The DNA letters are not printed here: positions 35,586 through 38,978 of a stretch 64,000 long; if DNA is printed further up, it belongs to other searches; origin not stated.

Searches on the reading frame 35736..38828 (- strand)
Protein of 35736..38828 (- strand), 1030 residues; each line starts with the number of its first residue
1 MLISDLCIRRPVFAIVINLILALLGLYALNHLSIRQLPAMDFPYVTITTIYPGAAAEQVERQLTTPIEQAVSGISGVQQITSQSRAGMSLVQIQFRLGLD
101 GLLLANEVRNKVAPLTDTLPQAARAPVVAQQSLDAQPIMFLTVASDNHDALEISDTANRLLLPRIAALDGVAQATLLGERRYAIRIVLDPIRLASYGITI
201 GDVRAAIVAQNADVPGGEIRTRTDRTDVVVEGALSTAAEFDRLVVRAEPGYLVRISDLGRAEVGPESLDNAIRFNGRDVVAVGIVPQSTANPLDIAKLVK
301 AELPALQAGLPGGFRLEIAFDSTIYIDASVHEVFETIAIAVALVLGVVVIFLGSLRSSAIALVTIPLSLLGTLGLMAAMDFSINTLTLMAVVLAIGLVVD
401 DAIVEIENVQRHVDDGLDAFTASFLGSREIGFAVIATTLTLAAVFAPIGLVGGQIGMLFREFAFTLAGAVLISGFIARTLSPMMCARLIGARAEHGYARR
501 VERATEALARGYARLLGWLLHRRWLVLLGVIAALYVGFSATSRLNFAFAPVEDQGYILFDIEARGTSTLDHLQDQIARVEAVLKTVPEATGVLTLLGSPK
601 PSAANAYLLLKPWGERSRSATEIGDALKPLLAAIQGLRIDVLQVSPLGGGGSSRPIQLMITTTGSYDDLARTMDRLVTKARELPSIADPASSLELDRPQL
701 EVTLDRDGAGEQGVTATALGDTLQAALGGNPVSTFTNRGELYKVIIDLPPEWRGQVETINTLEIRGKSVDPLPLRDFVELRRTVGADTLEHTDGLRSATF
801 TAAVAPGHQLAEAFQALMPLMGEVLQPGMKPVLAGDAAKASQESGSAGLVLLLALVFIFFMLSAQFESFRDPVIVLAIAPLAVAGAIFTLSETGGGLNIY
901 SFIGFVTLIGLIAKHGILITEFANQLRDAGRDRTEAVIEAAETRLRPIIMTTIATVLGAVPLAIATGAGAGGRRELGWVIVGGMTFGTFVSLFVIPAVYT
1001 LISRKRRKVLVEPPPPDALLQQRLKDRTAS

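Call 10: search_protein_families(library=pfam, proteins=[window:35736-38828:-], max_evalue=0.00001)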
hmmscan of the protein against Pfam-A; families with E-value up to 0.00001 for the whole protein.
window:35736-38828:- (1030 aa): 3 families
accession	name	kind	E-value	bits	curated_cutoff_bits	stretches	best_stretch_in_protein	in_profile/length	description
PF00873.25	ACR_tran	-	4.5e-261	869.3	28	1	3-1002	1-1020/1021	AcrB/AcrD/AcrF family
PF03176.21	MMPL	-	9.4e-14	51.5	20.5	1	318-495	127-308/333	MMPL family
PF02355.23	SecD_SecF_C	-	3.4e-06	27.1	20.5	0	847-1003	33-187/189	Protein export membrane protein SecD/SecF, C-terminal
